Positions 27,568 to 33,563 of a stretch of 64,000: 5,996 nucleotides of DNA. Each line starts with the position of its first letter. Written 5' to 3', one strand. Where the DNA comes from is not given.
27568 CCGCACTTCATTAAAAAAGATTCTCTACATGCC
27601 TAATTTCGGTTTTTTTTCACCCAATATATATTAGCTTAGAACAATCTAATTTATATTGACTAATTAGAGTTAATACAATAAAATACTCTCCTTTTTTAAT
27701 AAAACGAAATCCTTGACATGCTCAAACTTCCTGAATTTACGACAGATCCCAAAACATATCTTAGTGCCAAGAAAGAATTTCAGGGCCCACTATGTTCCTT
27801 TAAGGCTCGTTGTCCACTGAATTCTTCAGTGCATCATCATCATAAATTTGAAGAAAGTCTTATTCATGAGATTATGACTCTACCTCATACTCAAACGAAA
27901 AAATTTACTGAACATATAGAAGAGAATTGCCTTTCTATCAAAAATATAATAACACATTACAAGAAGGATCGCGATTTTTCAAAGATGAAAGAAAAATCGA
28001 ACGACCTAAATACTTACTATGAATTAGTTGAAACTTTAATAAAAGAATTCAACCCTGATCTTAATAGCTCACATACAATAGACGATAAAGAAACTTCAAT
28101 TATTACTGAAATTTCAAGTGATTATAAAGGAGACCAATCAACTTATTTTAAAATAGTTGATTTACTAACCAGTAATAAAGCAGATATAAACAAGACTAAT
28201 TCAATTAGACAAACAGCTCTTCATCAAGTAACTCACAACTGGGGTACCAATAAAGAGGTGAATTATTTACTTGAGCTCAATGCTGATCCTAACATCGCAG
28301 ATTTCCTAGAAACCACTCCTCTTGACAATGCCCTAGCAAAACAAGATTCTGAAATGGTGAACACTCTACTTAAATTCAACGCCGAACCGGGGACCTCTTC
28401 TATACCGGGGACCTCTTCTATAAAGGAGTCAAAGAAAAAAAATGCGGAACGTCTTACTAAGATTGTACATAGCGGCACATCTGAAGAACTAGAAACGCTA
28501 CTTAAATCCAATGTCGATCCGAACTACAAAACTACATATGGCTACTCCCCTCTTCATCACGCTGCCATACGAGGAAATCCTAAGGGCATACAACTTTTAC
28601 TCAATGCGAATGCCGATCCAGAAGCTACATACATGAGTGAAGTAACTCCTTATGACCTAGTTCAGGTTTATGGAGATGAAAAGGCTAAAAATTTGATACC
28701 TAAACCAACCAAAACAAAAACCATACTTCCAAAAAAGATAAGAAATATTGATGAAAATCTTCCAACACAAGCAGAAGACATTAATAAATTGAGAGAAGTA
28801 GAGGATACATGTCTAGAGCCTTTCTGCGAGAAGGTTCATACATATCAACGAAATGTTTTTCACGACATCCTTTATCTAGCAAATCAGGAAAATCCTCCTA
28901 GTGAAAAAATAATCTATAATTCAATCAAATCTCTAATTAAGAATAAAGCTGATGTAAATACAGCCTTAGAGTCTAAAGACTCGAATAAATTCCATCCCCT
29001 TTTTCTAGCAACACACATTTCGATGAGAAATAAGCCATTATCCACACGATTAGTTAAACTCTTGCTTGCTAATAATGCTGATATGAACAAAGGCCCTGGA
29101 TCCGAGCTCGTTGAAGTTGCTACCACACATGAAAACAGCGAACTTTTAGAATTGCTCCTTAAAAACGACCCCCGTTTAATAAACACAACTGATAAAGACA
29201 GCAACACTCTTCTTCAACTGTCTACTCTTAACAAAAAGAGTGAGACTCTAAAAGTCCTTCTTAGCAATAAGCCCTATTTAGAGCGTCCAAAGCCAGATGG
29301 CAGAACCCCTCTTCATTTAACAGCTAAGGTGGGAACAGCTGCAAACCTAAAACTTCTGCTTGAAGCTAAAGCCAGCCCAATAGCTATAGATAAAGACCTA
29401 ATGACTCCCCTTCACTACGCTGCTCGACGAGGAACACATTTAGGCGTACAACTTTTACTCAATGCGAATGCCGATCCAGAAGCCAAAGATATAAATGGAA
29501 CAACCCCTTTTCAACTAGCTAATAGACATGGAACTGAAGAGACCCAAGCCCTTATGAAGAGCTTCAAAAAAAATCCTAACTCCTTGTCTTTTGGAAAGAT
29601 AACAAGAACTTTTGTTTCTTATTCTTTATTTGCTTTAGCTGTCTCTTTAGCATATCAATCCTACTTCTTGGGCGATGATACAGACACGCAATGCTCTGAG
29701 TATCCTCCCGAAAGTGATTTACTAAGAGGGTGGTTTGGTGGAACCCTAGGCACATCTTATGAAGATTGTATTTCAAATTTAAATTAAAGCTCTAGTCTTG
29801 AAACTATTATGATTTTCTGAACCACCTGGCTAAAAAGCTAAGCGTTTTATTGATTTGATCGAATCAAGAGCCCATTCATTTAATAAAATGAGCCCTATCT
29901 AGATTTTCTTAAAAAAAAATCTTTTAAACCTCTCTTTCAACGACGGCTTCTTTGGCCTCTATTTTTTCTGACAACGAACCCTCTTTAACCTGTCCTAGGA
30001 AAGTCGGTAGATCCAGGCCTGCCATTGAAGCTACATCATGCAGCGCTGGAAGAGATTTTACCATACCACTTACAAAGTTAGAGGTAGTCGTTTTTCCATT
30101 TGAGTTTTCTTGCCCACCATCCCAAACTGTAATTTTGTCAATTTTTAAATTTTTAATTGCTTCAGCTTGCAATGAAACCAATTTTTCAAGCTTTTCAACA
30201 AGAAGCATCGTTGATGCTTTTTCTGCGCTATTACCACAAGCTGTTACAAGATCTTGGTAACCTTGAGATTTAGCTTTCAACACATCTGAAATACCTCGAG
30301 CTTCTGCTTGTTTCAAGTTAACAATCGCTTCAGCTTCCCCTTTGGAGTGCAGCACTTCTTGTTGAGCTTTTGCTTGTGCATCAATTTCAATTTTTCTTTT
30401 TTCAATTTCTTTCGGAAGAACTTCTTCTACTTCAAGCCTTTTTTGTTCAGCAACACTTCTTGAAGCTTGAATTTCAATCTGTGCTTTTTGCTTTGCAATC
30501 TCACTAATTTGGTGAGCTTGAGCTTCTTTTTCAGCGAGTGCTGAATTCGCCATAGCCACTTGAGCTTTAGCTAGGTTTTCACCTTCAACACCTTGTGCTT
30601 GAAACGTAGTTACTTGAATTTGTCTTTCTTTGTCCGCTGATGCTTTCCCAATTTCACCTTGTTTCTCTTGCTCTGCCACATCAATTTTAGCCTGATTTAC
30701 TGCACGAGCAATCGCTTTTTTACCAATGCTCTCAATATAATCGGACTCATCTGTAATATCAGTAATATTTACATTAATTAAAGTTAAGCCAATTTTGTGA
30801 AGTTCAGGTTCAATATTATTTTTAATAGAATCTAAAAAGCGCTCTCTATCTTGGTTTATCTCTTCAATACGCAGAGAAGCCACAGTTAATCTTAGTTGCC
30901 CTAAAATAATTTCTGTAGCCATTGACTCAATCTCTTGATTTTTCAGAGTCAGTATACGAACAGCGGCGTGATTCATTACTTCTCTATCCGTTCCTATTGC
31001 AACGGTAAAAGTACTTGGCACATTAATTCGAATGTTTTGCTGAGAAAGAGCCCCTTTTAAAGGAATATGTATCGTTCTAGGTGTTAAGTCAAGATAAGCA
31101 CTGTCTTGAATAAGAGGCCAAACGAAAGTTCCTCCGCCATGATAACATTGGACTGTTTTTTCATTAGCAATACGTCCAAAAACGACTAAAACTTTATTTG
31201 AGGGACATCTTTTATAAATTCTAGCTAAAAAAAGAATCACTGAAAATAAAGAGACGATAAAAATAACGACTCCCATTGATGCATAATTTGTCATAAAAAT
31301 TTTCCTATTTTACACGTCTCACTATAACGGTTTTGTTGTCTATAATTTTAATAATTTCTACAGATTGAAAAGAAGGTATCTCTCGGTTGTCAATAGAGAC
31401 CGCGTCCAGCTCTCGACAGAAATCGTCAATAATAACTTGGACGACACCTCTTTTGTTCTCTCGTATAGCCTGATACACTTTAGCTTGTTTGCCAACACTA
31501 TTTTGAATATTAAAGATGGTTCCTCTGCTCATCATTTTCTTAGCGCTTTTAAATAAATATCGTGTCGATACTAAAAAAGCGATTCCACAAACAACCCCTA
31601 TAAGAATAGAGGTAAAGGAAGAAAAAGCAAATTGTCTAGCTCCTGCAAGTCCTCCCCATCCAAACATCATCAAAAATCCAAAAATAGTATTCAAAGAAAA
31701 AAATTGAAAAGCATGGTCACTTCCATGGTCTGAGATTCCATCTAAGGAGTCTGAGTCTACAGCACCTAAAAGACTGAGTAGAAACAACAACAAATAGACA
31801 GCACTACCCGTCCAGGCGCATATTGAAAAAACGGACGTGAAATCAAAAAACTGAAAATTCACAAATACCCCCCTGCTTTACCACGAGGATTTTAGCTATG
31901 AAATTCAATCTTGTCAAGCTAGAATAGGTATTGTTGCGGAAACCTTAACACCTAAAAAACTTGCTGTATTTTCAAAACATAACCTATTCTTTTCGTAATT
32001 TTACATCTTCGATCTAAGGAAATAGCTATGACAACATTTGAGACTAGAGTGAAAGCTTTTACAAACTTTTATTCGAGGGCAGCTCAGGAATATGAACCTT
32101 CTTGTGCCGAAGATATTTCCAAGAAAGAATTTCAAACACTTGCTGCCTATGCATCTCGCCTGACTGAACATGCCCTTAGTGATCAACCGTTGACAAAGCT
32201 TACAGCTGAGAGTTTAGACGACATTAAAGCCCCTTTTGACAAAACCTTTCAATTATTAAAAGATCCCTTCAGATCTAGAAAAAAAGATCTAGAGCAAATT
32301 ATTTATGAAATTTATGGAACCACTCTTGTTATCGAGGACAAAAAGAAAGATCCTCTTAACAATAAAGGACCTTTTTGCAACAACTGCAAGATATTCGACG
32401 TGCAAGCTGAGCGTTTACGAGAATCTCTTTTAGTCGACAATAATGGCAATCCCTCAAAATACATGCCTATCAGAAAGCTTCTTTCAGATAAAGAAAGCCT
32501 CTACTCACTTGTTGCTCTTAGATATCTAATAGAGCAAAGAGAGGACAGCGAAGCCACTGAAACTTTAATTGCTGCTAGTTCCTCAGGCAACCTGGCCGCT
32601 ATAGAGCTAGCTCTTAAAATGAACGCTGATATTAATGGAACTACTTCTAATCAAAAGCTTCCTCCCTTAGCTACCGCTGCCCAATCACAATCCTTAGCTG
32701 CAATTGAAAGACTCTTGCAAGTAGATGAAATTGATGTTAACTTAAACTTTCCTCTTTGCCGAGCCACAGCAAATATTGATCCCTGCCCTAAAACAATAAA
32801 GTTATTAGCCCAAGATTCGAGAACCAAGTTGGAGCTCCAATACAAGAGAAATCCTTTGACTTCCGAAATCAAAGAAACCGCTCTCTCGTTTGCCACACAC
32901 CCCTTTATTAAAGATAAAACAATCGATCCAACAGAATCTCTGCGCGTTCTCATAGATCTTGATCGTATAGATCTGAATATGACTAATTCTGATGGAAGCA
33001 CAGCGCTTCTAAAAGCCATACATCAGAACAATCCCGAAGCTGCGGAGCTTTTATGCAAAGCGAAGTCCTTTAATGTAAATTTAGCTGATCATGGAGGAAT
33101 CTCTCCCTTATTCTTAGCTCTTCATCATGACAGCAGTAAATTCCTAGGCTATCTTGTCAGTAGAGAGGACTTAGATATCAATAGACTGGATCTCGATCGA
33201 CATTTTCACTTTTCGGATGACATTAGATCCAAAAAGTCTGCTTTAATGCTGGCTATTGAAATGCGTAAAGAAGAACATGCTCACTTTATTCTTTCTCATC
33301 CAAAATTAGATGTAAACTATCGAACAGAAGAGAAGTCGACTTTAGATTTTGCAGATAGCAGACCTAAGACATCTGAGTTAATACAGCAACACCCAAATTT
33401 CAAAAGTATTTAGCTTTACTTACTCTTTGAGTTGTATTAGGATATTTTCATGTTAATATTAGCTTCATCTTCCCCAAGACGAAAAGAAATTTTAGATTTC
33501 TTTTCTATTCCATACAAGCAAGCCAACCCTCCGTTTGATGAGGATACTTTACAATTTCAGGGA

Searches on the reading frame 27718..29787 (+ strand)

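Call 61: search_protein_families(library=pfam, proteins=[window:27718-29787:+], max_evalue=0.00001)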
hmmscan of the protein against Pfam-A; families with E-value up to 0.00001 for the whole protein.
window:27718-29787:+ (689 aa): 6 families
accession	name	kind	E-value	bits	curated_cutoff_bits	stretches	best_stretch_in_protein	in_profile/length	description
PF12796.13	Ank_2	-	5e-35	120.4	27.3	3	506-591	8-90/90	Ankyrin repeats (3 copies)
PF13637.12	Ank_4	-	5.5e-31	106.4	22.7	0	256-295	11-50/50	Ankyrin repeats (many copies)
PF00023.36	Ank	-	3.2e-28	96.6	21.1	0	562-591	3-32/33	Ankyrin repeat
PF13857.12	Ank_5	-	7.8e-22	77.6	27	1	547-601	1-56/56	Ankyrin repeats (many copies)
PF13606.12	Ank_3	-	4.5e-21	72.8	22.3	0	274-302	1-29/30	Ankyrin repeat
PF24521.3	Ank_KRIT1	-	1.6e-06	28.3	80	0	525-612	48-136/149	KRIT1 ankyrin-repeats domain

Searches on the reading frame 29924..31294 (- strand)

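Call 61: search_protein_families(library=pfam, proteins=[window:29924-31294:-], max_evalue=0.00001)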
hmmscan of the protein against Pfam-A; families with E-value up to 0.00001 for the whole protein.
window:29924-31294:- (456 aa): 1 family
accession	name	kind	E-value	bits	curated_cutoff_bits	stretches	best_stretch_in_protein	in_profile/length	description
PF01145.31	Band_7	-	3.5e-29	102.5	23.6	1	31-211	4-176/176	SPFH domain / Band 7 family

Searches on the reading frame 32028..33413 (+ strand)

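Call 61: search_protein_families(library=pfam, proteins=[window:32028-33413:+], max_evalue=0.00001)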
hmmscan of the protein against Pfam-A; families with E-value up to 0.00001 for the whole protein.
window:32028-33413:+ (461 aa): 5 families
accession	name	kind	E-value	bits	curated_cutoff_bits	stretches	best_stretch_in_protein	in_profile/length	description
PF12796.13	Ank_2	-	7.8e-19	68.5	27.3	1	303-386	11-88/90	Ankyrin repeats (3 copies)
PF13637.12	Ank_4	-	9.7e-14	51.6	22.7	1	302-342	10-49/50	Ankyrin repeats (many copies)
PF13606.12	Ank_3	-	1.5e-09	37.6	22.3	0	322-351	1-29/30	Ankyrin repeat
PF13857.12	Ank_5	-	1.4e-07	32.1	27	0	309-361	2-53/56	Ankyrin repeats (many copies)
PF00023.36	Ank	-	1.6e-07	31.7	21.1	0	322-354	1-32/33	Ankyrin repeat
